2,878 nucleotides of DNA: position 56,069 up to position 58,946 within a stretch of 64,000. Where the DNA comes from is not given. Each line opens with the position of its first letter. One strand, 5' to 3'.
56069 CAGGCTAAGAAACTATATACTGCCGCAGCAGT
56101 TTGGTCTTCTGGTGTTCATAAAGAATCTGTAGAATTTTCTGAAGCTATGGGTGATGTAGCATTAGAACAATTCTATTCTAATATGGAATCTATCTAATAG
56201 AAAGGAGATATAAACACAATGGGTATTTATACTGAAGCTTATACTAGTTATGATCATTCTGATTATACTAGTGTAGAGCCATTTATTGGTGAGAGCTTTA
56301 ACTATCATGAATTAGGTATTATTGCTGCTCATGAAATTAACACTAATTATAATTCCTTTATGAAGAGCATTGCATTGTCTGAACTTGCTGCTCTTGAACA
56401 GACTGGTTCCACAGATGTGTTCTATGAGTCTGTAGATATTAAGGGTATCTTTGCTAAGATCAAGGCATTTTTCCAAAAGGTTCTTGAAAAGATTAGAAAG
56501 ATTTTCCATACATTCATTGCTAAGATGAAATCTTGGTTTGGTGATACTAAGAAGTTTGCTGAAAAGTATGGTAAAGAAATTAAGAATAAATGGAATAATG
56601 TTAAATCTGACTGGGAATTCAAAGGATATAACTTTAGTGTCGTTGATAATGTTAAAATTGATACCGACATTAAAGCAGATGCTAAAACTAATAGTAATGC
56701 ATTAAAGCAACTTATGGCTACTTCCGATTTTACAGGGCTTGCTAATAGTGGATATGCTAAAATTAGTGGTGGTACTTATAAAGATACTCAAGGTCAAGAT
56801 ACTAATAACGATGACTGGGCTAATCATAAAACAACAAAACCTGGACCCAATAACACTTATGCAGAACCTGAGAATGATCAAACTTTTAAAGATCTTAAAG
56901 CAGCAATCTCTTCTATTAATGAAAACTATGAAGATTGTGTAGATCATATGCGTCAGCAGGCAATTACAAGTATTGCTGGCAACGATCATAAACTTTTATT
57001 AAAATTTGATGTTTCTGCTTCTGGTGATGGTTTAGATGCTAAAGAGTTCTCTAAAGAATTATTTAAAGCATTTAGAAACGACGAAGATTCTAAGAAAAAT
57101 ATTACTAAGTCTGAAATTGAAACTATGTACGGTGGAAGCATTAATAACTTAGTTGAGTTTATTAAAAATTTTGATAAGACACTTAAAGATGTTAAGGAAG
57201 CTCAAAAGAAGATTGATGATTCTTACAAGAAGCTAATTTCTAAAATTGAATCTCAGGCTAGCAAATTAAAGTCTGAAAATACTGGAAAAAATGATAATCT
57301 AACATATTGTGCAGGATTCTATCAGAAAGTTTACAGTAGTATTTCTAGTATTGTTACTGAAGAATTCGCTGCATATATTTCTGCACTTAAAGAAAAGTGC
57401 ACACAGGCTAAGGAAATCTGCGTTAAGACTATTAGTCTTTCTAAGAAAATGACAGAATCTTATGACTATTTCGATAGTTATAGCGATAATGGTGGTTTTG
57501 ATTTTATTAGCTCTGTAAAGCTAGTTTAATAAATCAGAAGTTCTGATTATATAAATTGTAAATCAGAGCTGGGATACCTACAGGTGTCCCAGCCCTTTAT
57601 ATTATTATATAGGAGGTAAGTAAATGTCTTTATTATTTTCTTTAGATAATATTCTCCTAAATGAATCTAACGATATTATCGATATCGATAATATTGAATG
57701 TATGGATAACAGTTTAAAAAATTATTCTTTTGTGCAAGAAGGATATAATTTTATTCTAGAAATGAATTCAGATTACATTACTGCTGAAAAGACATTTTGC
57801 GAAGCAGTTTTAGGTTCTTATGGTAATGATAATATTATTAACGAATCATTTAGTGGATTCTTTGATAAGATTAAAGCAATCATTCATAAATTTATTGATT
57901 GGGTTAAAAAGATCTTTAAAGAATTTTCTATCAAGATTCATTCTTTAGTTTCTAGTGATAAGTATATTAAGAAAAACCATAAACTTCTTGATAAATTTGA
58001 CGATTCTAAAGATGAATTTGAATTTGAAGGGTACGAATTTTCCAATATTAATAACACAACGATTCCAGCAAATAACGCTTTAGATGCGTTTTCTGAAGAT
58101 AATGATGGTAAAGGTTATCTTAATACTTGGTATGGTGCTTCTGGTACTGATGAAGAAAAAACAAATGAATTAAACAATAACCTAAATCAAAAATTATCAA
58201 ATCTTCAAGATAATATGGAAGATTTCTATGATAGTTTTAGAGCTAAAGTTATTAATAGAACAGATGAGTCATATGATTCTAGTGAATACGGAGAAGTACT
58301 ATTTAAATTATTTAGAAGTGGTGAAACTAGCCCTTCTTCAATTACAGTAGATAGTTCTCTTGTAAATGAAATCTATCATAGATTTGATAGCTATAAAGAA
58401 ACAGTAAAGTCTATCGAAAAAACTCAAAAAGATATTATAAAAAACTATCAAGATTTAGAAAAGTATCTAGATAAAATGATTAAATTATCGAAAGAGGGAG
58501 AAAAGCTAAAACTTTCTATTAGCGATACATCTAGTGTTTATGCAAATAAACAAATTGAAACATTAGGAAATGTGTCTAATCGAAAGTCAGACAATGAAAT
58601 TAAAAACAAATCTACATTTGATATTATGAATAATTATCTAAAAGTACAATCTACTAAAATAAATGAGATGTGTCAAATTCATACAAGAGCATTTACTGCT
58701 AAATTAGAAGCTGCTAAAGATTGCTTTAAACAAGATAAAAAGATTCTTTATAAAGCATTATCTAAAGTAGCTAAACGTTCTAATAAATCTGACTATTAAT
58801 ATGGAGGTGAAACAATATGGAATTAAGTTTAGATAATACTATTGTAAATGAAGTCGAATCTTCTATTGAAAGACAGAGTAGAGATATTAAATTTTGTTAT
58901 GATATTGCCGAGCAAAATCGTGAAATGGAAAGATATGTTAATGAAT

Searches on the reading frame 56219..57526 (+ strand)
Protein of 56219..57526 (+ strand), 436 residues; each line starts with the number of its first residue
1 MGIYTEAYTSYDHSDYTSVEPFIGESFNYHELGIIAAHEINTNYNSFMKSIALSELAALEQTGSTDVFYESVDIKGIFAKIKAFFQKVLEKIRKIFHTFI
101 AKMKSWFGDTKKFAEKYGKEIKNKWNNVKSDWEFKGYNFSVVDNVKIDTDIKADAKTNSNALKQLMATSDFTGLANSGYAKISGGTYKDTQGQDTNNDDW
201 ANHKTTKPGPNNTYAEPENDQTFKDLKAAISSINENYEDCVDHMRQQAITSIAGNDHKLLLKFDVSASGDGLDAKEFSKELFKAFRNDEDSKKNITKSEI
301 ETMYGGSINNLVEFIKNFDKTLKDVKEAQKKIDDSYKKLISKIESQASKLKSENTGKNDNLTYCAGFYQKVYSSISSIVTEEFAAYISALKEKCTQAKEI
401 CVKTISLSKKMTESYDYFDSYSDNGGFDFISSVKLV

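Call 6: search_protein_families(library=pfam, proteins=[window:56219-57526:+], max_evalue=1)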
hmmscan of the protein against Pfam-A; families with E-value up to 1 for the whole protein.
window:56219-57526:+ (436 aa): 11 families
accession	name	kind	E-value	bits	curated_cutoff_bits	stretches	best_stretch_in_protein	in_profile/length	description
PF04108.17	ATG17_like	-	0.0042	17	43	1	216-420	168-303/355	Autophagy protein ATG17-like domain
PF07464.16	ApoLp-III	-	0.0088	16.6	36.3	1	307-400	30-120/146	Apolipophorin-III precursor (apoLp-III)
PF02646.22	RmuC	-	0.012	15.2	26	1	296-354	227-285/291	RmuC family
PF12699.13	phiKZ_IP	-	0.015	15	27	1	71-391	88-375/387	phiKZ-like phage internal head proteins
PF08581.15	Tup_N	-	0.058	14.2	28.7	0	282-346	13-72/77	Tup N-terminal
PF20777.4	KH_SLS1_2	-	0.13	13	27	1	72-105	2-46/63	SLS1 protein second KH domain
PF20667.3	Sec10_N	-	0.15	12.6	27.4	0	313-349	3-39/118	Exocyst complex component Sec10, N-terminal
PF18151.6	DUF5601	-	0.21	12.2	23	1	313-346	5-38/65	Domain of unknown function (DUF5601)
PF08919.15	F_actin_bind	-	0.32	11.6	23.6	0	334-361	62-89/112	F-actin binding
PF10157.14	BORCS6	-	0.45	11.2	35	0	338-413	7-75/101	BLOC-1-related complex sub-unit 6 C-terminal helix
PF09177.16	STX6_10_61_N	-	0.49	11.4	29.4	0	211-240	35-60/99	Syntaxin 6/10/61, N-terminal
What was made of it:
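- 56219..57529 (+): P3, a third paralogue (436 aa). PF12699 match at E 0.015 spanning profile positions 88-375 of 387 (call 6).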

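Call 7: search_protein_families(library=phrogs, proteins=[window:56219-57526:+], max_evalue=0.1)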
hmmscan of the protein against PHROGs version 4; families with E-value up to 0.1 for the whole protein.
window:56219-57526:+ (436 aa): 2 families
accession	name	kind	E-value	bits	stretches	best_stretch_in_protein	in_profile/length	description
phrog_6807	-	head and packaging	0.0058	16.8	0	286-382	338-429/462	internal head protein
phrog_22078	-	unknown function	0.017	16.3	1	337-404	2-66/126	-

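Call 53: search_protein_families(library=pfam, alignment_id=A4, max_evalue=0.1)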
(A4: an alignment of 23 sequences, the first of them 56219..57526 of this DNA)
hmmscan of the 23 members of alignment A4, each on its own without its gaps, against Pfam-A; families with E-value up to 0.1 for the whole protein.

A. member 1, window:56219-57526:+ (436 aa): 5 families
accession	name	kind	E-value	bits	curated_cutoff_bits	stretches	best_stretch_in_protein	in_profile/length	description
PF04108.17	ATG17_like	-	0.0042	17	43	1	216-420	168-303/355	Autophagy protein ATG17-like domain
PF07464.16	ApoLp-III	-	0.0088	16.6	36.3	1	307-400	30-120/146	Apolipophorin-III precursor (apoLp-III)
PF02646.22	RmuC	-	0.012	15.2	26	1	296-354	227-285/291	RmuC family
PF12699.13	phiKZ_IP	-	0.015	15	27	0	71-391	88-375/387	phiKZ-like phage internal head proteins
PF08581.15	Tup_N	-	0.058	14.2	28.7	0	282-346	13-72/77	Tup N-terminal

B. families by the number of members that match (of 23 scanned): 40 families (the first 25 are shown)
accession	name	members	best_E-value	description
PF12699.13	phiKZ_IP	7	6.5e-08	phiKZ-like phage internal head proteins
PF10046.14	BLOC1_2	6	0.0028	Biogenesis of lysosome-related organelles complex-1 subunit 2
PF10779.14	XhlA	4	0.0014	Haemolysin XhlA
PF04108.17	ATG17_like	4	0.0042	Autophagy protein ATG17-like domain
PF08321.18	PPP5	4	0.0052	PPP5 TPR repeat region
PF09548.15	Spore_III_AB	2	0.011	Stage III sporulation protein AB (spore_III_AB)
PF21521.3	MYO6_lever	2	0.011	Myosin VI, lever arm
PF03462.23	PCRF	2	0.019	PCRF domain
PF08565.17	CDC37_M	2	0.047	Cdc37 Hsp90 binding domain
PF21561.2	L_thumb_ring_vir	1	0.0015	Virus, RNA-directed RNA polymerase L, thumb ring domain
PF24151.2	ArlX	1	0.0052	ArlX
PF06589.16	CRA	1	0.0064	Circumsporozoite-related antigen (CRA)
PF07464.16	ApoLp-III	1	0.0088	Apolipophorin-III precursor (apoLp-III)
PF05377.16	FlaC_arch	1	0.0089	Flagella accessory protein C (FlaC)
PF02520.22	ANIS5_cation-bd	1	0.0093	SXP/RAL-2 family protein Ani s 5-like, metal-binding domain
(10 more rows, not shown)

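Call 54: search_protein_families(library=phrogs, alignment_id=A4, max_evalue=0.1)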
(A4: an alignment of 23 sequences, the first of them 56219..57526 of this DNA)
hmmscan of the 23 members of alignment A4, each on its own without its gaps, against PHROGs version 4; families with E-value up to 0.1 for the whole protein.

A. member 1, window:56219-57526:+ (436 aa): 2 families
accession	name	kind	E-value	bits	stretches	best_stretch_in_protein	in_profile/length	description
phrog_6807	-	head and packaging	0.0058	16.8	0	286-382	338-429/462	internal head protein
phrog_22078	-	unknown function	0.017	16.3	1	337-404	2-66/126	-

B. families by the number of members that match (of 23 scanned): 30 families (the first 25 are shown)
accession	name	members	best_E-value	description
phrog_17020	-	10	0.0013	-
phrog_18338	-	9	0.00014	virion structural protein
phrog_971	-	6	0.0042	endolysin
phrog_6807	-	6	0.0058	internal head protein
phrog_2497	-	5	0.0021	internal head protein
phrog_12254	-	4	0.0024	internal head protein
phrog_25622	-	4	0.0039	-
phrog_7422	-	4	0.059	-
phrog_5750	-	3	0.0061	internal head protein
phrog_16704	-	2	0.0028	-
phrog_10104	-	2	0.011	-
phrog_19747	-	2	0.014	-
phrog_167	-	2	0.025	tail length tape measure protein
phrog_38799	-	2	0.094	-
phrog_21661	-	1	0.0062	-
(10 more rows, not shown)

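Call 72: search_solved_structures(query=A4, max_evalue=1)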
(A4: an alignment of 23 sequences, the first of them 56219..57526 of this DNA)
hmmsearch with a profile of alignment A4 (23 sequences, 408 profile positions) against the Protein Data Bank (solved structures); distinct sequences matched with E-value up to 1: 9.
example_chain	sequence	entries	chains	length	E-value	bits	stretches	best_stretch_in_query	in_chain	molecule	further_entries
3s84_A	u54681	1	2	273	0.018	17.4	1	198-320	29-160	Apolipoprotein A-IV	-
3gn4_A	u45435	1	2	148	0.031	16.7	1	276-347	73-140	Myosin-VI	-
9hx4_F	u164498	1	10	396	0.14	14.5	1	188-320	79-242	Apolipoprotein A-IV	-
1vbf_A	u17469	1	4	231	0.58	12.5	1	254-311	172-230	231aa long hypothetical protein-L-isoaspartate O-methyltransferase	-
7kjr_C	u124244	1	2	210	0.66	12.3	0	135-235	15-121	Apolipoprotein A-I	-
8eqs_C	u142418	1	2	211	0.66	12.3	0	135-235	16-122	Apolipoprotein A-I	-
7pnm_A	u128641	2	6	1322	0.67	12.3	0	250-310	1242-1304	Spike glycoprotein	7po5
6nzk_A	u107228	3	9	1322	0.67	12.3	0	250-310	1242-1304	Spike surface glycoprotein | Spike glycoprotein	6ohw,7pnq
8gl3_A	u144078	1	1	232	0.72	12.2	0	247-334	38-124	pRLB-519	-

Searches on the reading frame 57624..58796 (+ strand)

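Call 6: search_protein_families(library=pfam, proteins=[window:57624-58796:+], max_evalue=1)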
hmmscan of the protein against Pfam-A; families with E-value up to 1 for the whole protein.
window:57624-58796:+ (391 aa): 4 families
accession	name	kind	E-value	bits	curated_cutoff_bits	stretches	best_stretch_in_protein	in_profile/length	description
PF22182.2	DUF6945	-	0.015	15.8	28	1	28-65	18-56/83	Domain of unknown function (DUF6945)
PF10046.14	BLOC1_2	-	0.027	15.2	33.4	1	247-298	29-80/96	Biogenesis of lysosome-related organelles complex-1 subunit 2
PF09177.16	STX6_10_61_N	-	0.2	12.6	29.4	0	168-207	23-66/99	Syntaxin 6/10/61, N-terminal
PF12732.12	YtxH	-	0.3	12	37.5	0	265-306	24-66/71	YtxH-like protein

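Call 7: search_protein_families(library=phrogs, proteins=[window:57624-58796:+], max_evalue=0.1)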
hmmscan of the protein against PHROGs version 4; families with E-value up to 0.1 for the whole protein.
window:57624-58796:+ (391 aa): 2 families
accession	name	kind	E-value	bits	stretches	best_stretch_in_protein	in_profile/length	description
phrog_2497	-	head and packaging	0.012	15.6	0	239-299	326-386/455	internal head protein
phrog_24744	-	unknown function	0.067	14.4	0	242-285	9-51/75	-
